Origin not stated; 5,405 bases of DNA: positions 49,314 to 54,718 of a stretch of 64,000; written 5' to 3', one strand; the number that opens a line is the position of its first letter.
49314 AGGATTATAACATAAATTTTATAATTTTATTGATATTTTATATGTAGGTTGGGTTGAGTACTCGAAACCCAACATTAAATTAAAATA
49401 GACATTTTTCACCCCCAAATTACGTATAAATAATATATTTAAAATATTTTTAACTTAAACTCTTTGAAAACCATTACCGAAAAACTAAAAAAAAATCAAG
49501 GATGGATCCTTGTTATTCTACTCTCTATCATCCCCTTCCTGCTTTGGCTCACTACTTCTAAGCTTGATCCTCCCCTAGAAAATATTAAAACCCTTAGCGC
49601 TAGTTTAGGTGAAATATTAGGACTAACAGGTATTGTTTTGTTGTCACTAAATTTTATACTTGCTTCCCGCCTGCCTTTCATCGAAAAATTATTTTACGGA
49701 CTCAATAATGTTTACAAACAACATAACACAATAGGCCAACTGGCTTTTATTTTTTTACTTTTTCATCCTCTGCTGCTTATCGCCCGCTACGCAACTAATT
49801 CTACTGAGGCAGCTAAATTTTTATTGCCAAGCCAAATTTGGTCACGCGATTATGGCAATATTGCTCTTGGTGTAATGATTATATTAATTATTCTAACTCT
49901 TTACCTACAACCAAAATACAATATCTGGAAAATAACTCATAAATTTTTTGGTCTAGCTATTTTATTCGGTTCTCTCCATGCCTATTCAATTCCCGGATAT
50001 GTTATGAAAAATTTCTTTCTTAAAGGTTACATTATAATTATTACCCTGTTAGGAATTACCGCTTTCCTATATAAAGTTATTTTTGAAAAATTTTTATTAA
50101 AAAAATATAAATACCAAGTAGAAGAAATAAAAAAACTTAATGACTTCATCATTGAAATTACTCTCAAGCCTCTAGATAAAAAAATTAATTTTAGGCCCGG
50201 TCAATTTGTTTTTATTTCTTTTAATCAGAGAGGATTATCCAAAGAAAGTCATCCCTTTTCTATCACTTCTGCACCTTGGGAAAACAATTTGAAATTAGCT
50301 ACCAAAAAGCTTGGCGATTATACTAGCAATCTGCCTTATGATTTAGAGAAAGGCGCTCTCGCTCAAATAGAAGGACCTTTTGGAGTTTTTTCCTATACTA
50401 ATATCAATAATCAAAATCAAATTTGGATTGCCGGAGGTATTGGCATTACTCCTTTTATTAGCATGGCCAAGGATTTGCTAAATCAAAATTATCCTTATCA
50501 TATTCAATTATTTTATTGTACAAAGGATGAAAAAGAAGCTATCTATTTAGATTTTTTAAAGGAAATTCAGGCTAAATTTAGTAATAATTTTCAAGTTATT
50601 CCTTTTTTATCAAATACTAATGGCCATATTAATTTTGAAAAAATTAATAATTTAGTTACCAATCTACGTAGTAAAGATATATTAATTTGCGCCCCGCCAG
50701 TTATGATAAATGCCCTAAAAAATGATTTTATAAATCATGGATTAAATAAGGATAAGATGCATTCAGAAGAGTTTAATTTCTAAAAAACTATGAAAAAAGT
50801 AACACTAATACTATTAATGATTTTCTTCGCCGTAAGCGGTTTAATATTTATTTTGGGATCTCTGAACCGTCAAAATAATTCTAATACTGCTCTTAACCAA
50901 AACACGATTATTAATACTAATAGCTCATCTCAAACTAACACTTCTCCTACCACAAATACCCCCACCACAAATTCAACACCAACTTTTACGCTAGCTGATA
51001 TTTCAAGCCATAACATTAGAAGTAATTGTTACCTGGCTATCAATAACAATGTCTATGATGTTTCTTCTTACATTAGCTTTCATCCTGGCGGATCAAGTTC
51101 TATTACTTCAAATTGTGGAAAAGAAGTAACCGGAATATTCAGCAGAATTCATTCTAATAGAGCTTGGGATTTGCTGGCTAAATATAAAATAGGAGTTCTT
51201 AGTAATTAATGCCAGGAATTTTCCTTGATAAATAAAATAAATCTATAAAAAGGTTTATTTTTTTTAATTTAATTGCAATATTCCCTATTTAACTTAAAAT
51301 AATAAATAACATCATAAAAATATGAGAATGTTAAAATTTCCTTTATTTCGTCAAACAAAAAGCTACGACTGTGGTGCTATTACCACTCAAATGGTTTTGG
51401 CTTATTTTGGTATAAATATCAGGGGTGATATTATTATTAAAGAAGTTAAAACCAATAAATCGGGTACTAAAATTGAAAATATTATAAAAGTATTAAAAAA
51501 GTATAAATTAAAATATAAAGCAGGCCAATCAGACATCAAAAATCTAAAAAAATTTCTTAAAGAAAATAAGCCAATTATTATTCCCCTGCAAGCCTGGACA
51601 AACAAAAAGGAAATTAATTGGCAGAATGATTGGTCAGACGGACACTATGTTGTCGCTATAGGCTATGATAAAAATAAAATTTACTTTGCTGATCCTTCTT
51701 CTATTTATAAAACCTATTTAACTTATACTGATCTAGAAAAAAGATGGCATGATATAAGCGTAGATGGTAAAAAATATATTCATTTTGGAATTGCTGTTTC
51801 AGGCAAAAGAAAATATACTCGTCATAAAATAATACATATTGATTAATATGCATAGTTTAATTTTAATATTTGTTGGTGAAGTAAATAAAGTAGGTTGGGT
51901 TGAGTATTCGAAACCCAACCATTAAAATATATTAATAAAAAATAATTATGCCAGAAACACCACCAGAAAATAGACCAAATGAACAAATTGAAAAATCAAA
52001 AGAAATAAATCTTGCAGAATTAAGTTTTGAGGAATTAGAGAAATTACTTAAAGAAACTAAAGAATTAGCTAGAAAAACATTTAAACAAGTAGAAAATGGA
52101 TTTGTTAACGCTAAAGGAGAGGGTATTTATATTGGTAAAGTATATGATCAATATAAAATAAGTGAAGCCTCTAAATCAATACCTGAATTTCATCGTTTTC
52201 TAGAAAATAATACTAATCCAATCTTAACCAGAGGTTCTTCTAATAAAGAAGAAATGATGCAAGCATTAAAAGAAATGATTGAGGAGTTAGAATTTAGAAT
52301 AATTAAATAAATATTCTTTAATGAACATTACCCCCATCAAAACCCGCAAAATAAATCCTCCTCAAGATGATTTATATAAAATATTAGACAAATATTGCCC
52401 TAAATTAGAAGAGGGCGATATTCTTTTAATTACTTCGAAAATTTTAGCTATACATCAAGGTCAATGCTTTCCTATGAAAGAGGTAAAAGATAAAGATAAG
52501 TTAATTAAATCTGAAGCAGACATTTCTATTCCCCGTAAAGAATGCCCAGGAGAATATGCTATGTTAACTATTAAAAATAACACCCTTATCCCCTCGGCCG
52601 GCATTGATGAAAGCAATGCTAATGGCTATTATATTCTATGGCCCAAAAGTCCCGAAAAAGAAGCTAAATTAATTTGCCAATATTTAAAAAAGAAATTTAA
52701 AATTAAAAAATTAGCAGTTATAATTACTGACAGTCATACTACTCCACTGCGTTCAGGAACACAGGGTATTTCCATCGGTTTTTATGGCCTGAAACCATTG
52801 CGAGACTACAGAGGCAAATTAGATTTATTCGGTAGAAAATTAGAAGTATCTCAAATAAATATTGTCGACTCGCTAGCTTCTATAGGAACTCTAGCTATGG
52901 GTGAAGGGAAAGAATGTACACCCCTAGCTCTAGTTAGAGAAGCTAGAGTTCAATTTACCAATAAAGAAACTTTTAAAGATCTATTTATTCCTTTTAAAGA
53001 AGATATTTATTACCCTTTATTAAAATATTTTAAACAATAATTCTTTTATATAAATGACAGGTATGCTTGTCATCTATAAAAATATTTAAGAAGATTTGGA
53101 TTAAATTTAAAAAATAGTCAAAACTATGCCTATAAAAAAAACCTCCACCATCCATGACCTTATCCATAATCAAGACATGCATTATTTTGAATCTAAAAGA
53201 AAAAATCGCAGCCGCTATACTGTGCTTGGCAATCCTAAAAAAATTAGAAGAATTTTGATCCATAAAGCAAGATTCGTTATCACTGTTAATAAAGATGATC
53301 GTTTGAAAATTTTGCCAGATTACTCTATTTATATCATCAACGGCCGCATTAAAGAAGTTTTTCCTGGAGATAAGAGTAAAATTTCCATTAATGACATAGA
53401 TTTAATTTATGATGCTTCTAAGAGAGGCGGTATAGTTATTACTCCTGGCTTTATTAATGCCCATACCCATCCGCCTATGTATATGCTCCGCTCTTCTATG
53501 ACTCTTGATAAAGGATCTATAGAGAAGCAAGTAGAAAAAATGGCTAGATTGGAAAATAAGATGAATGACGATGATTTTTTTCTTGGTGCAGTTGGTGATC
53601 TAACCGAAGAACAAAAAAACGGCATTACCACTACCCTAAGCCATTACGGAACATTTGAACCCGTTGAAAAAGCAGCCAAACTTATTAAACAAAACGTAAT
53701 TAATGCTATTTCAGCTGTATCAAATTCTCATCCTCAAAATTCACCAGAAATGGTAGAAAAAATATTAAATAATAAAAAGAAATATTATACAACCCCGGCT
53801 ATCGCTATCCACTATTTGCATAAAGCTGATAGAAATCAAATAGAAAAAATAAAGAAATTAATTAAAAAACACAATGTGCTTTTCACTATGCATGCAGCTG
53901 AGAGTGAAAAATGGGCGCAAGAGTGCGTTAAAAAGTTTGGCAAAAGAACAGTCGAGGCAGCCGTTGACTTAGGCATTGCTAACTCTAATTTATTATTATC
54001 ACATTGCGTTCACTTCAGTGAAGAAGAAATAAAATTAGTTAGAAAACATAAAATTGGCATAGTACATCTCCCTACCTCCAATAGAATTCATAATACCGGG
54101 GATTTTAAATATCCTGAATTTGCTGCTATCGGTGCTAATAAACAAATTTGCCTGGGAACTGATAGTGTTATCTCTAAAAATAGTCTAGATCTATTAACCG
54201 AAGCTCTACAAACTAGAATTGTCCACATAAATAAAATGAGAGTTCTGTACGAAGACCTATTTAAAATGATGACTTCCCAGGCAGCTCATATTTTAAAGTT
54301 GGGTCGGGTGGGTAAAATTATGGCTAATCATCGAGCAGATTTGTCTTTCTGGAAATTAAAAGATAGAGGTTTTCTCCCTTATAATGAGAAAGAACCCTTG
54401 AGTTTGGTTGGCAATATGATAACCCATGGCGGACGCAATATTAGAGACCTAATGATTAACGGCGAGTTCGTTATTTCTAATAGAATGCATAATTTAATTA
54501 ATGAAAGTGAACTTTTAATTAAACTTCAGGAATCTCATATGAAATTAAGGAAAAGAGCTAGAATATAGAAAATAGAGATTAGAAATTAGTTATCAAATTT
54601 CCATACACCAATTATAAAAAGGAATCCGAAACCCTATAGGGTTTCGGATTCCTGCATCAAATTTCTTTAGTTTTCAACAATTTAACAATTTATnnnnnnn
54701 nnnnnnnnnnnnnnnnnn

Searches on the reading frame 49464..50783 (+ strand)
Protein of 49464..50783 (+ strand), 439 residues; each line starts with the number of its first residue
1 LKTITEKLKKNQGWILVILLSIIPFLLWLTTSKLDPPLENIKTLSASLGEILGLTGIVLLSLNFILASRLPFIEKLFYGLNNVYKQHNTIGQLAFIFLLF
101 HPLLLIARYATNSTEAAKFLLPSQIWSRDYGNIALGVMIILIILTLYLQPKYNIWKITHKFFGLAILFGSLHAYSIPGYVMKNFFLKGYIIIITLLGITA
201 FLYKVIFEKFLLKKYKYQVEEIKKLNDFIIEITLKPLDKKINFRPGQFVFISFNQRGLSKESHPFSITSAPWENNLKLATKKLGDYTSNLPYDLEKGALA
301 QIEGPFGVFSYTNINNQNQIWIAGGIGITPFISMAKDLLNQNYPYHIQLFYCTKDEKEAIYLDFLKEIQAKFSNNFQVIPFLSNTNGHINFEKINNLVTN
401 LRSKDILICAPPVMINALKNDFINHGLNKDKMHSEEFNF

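Call 17: search_protein_families(library=pfam, proteins=[window:49464-50783:+], max_evalue=0.001)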
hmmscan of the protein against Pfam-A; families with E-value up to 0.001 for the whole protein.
window:49464-50783:+ (439 aa): 4 families
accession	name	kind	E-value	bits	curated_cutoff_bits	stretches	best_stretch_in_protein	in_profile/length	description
PF01794.25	Ferric_reduct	-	3.4e-12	46.9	28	1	52-169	1-120/121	Ferric reductase like transmembrane component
PF00175.26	NAD_binding_1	-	1.1e-11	45.8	22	1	322-418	2-107/109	Oxidoreductase NAD-binding domain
PF08022.18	FAD_binding_8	-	2e-11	44.4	22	1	219-296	6-84/109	FAD-binding domain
PF08030.17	NAD_binding_6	-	1.6e-06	28.7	22.2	1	321-385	6-77/156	Ferric reductase NAD binding domain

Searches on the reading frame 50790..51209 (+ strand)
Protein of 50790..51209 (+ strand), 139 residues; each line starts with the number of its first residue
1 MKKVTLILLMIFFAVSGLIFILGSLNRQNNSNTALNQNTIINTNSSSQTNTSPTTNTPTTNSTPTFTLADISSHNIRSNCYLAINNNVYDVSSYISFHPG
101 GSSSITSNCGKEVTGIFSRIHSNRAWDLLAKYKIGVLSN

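Call 67: search_protein_families(library=pfam, proteins=[window:50790-51209:+], max_evalue=0.001)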
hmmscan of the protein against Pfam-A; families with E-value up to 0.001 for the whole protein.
window:50790-51209:+ (139 aa): 1 family
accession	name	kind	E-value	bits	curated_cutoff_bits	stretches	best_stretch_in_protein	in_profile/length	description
PF00173.33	Cyt-b5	-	5.2e-21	74.9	23.7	1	67-137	1-73/74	Cytochrome b5-like Heme/Steroid binding domain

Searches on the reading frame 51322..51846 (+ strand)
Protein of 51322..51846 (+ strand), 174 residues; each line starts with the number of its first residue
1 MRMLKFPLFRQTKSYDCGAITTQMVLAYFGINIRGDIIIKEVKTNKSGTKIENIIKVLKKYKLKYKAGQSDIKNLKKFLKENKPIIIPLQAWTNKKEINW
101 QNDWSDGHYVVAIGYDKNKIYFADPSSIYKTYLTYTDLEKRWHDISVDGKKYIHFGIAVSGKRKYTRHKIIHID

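Call 67: search_protein_families(library=pfam, proteins=[window:51322-51846:+], max_evalue=0.001)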
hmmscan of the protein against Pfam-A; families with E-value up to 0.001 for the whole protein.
window:51322-51846:+ (174 aa): 5 families
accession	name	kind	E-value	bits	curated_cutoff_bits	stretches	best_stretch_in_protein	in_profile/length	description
PF03412.21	Peptidase_C39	-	1.8e-20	73.5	22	1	6-145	2-124/133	Peptidase C39 family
PF13529.12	Peptidase_C39_2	-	9.3e-16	59.1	24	1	4-125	1-142/143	Peptidase_C39 like family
PF09778.15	Guanylate_cyc_2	-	7.5e-07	29.2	28.1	0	95-145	151-203/212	Guanylylate cyclase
PF12385.14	Peptidase_C70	-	3.1e-05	24.3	19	1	10-127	11-125/141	Papain-like cysteine protease AvrRpt2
PF11814.14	DUF3335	-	0.00064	19.7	25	0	53-128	100-168/206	Peptidase_C39 like family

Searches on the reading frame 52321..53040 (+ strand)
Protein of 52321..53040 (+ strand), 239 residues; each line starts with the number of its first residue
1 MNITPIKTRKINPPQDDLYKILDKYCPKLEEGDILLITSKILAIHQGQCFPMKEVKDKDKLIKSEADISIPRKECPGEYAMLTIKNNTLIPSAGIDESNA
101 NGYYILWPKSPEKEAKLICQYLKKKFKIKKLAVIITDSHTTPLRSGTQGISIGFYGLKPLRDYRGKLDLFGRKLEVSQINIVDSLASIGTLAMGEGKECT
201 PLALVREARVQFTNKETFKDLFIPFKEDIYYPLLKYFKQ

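Call 17: search_protein_families(library=pfam, proteins=[window:52321-53040:+], max_evalue=0.001)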
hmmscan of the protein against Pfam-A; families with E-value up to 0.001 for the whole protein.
window:52321-53040:+ (239 aa): 1 family
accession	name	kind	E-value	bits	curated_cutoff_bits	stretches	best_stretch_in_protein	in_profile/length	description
PF01996.21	F420_ligase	-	3e-40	138.5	25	1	6-206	2-217/218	F420-0:Gamma-glutamyl ligase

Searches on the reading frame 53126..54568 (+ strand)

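Call 17: search_protein_families(library=pfam, proteins=[window:53126-54568:+], max_evalue=0.001)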
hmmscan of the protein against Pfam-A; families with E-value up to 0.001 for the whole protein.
window:53126-54568:+ (480 aa): 2 families
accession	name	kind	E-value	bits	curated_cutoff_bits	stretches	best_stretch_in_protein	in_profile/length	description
PF01979.26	Amidohydro_1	-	4e-38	132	25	1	104-449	1-345/345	Amidohydrolase family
PF07969.17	Amidohydro_3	-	0.00035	20.6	29.7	0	102-142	7-51/472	Amidohydrolase family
